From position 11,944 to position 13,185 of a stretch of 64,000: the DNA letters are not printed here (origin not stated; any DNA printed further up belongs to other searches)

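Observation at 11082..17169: Dense multi-phosphohydrolase gene block: six hydrolase folds plus a cyclase-like protein under a wHTH-Nudix regulator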

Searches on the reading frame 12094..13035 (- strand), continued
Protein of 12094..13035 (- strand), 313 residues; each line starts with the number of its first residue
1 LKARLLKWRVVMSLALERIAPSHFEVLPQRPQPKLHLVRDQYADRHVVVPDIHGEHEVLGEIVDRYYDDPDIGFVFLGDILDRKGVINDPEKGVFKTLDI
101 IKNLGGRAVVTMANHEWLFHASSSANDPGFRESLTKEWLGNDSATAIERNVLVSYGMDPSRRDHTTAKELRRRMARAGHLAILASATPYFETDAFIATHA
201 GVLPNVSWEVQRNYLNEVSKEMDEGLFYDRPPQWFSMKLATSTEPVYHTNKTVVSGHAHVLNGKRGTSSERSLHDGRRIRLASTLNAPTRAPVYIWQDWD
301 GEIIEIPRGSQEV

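Call 96: search_protein_families(library=ncbifam, proteins=[L024:7026-10001:+, L025:7091-9955:+, L026:6210-9056:+, L026:10849-11682:+, L026:9061-10011:+], max_evalue=0.01)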
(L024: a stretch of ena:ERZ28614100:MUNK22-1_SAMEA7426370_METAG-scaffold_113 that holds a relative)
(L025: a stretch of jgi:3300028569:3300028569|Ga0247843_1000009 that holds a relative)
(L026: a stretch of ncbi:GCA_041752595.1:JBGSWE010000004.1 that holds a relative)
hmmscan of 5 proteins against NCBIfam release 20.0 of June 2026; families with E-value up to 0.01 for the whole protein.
L024:7026-10001:+ (991 aa): 0 families

L025:7091-9955:+ (954 aa): 0 families

L026:6210-9056:+ (948 aa): 0 families

L026:10849-11682:+ (277 aa): 1 family
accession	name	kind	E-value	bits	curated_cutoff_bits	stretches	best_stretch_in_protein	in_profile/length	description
NF033484.1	Stp1_PP2C_phos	equivalog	6.8e-05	22.5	230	0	56-115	21-78/232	Stp1/IreP family PP2C-type Ser/Thr phosphatase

L026:9061-10011:+ (316 aa): 18 families
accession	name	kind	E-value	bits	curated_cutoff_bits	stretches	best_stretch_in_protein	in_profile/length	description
TIGR00768.1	rimK_fam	subfamily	4e-50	170.7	143.4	1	17-301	12-276/276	RimK family alpha-L-glutamate ligase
NF007764.0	PRK10446.1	equivalog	9.6e-41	140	331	1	17-301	14-286/300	30S ribosomal protein S6--L-glutamate ligase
NF040720.1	MptN_Meth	equivalog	2.2e-29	102.4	350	1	3-301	2-290/291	tetrahydromethanopterin:alpha-L-glutamate ligase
TIGR02144.1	LysX_arch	equivalog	3.8e-29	101.7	275.6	1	58-304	41-278/281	lysine biosynthesis protein LysX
NF003573.0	PRK05246.1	equivalog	1.6e-18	66.5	272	1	145-299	153-307/316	glutathione synthase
NF009110.0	PRK12458.1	subfamily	1.1e-16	60.8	408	1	123-267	145-286/349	glutathione synthetase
TIGR01380.1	glut_syn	equivalog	4.1e-16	58.9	299.05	1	144-299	151-306/312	glutathione synthase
TIGR04443.1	F420_CofF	equivalog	1.3e-14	53.9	300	1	84-300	71-277/283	coenzyme gamma-F420-2:alpha-L-glutamate ligase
TIGR04356.1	grasp_GAK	hypoth_equivalog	4.2e-13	49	300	1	17-302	12-284/287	GAK system ATP-grasp enzyme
TIGR02068.2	cya_phycin_syn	equivalog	4.5e-08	31.6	850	1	96-220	204-316/862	cyanophycin synthetase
NF009402.0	PRK12767.1-1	equivalog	9e-08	31.3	218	1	89-218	98-220/329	carbamoyl phosphate synthase-like protein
NF010623.0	PRK14016.1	subfamily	4e-07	28.6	877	1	99-220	208-317/871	cyanophycin synthetase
NF004680.0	PRK06019.1-6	equivalog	1.2e-06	27.5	327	1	82-190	93-196/405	5-(carboxyamino)imidazole ribonucleotide synthase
NF038074.1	fam_STM4014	hypoth_equivalog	1.4e-06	27.9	175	0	92-170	103-179/349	STM4014 family protein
NF002563.0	PRK02186.1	subfamily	4.6e-05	21.8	625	1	85-192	88-189/890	argininosuccinate lyase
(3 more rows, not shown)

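Call 97: list_cluster_members(proteins=[P0084, P0005, P0089, P0095, P0053, P0058, P0001])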
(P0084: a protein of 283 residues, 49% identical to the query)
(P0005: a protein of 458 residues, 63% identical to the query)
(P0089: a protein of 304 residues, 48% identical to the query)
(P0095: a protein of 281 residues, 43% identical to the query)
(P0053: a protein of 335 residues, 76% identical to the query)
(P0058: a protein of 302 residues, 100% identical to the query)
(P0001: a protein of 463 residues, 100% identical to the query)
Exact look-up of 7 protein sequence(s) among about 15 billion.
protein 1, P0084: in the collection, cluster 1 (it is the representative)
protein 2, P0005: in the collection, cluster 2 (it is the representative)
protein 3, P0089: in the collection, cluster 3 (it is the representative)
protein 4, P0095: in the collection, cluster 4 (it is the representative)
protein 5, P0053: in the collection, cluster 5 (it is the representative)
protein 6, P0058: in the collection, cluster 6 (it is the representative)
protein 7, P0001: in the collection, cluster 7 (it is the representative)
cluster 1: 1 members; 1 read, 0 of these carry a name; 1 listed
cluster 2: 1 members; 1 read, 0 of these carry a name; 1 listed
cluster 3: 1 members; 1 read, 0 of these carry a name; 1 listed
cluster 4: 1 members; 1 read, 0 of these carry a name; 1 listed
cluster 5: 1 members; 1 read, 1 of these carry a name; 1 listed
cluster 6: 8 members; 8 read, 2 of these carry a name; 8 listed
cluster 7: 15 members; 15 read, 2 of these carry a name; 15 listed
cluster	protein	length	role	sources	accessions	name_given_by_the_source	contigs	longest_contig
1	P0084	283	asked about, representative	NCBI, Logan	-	-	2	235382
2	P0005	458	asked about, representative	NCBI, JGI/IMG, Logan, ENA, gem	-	-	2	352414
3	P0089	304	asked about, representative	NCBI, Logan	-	-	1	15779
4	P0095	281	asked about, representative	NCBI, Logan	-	-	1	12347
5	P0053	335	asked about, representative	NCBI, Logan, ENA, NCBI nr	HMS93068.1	MAG TPA: PP2C family serine/threonine-protein phosphatase [Candidatus Saccharibacteria ... | PP2C family serine/threonine-protein phosphatase [Candidatus Saccharibacteria bacterium]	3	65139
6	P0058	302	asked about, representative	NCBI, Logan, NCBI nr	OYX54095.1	hypothetical protein B7Y92_00295 [Candidatus Saccharibacteria bacterium 32-50-13] | MAG: hypothetical protein B7Y92_00295 [Candidatus Saccharibacteria bacterium 32-50-13]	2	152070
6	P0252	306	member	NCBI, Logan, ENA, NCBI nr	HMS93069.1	MAG TPA: metallophosphoesterase [Candidatus Saccharibacteria bacterium] | metallophosphoesterase [Candidatus Saccharibacteria bacterium]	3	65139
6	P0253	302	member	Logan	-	-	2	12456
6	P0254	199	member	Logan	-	-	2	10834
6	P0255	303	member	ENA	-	-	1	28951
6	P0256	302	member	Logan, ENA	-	-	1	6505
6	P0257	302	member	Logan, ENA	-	-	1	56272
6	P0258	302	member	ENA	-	-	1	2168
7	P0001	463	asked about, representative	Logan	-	-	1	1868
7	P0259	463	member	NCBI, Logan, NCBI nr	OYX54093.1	hypothetical protein B7Y92_00285 [Candidatus Saccharibacteria bacterium 32-50-13] | MAG: hypothetical protein B7Y92_00285 [Candidatus Saccharibacteria bacterium 32-50-13]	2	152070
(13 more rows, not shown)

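Call 105: find_related_loci(query=A6, collection=viral_contigs, flank=10000)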
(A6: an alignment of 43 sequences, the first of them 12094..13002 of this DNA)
Query A6 (302 aa) in viral_contigs; peptide patterns used: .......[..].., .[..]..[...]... (x = any residue, [..] = any of these).
22 stretches matched a pattern; 11 encode a relative of the query (tblastn E <= 1e-3); 11 distinct loci.
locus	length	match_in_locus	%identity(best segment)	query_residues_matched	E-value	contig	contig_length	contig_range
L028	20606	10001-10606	24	5-196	1e-11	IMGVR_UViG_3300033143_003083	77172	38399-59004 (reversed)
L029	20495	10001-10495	27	37-198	2e-7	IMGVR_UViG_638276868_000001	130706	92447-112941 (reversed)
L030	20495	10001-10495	28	37-198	4e-7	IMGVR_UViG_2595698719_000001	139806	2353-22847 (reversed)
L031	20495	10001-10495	28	37-198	2e-6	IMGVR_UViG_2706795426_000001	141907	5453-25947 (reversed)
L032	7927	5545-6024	26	37-190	1e-5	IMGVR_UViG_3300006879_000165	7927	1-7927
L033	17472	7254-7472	32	37-111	8e-5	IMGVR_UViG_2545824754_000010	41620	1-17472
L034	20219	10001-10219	32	37-111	1e-4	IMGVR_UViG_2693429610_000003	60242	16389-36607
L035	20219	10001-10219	31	37-111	1e-4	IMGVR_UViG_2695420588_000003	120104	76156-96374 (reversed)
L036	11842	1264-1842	23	37-246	3e-4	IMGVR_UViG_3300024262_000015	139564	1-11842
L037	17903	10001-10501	24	37-198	3e-4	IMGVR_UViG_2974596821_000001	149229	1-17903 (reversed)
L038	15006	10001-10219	32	37-111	1e-4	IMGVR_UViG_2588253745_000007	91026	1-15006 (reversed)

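Call 108: find_encoding_contigs(protein=P0095, flank=10000, max_places=1)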
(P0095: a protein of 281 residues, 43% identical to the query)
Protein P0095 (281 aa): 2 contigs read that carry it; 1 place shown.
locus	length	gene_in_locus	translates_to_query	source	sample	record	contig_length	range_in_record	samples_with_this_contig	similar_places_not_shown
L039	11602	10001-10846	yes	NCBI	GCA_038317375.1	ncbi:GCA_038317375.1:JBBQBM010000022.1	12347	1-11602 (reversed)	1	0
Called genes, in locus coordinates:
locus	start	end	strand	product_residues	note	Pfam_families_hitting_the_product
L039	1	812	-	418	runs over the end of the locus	PF03990:DUF348 (weak), PF07501:G5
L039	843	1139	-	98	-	PF00293:NUDIX (weak)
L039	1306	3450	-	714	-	PF00580:UvrD-helicase, PF13245:AAA_19, PF13604:AAA_30 (faint), PF01443:Viral_helicase1 (faint), PF13361:UvrD_C, PF13538:UvrD_C_2, PF21196:PcrA_UvrD_tudor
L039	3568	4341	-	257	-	-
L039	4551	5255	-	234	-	-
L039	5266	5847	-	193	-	-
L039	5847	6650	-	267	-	PF00121:TIM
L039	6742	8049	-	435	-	PF00162:PGK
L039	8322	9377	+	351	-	PF00149:Metallophos (weak)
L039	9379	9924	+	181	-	PF06941:NT5C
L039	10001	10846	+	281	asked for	PF00149:Metallophos (weak)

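Call 120: search_protein_families(library=phrogs, proteins=[L023:703-1422:-, L039:8322-9377:+, L039:9379-9924:+], max_evalue=0.01)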
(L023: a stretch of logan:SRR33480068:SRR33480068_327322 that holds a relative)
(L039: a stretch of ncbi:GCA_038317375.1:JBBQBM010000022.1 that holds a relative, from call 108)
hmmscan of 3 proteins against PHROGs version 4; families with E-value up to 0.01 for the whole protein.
L023:703-1422:- (239 aa): 0 families

L039:8322-9377:+ (351 aa): 2 families
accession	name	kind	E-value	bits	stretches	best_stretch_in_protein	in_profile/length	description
phrog_20266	-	other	3.6e-34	119.3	1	94-331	188-426/450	metallo-phosphoesterase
phrog_221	-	other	3.3e-24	86.8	1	75-350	106-362/367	metallo-phosphoesterase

L039:9379-9924:+ (181 aa): 2 families
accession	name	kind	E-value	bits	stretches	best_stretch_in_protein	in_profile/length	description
phrog_420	-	unknown function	5e-17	63.3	1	2-165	10-187/267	unknown function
phrog_2643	-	moron, auxiliary metabolic gene and host takeover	9.8e-07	29.6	1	6-122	7-115/182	5'-3' deoxyribonucleotidase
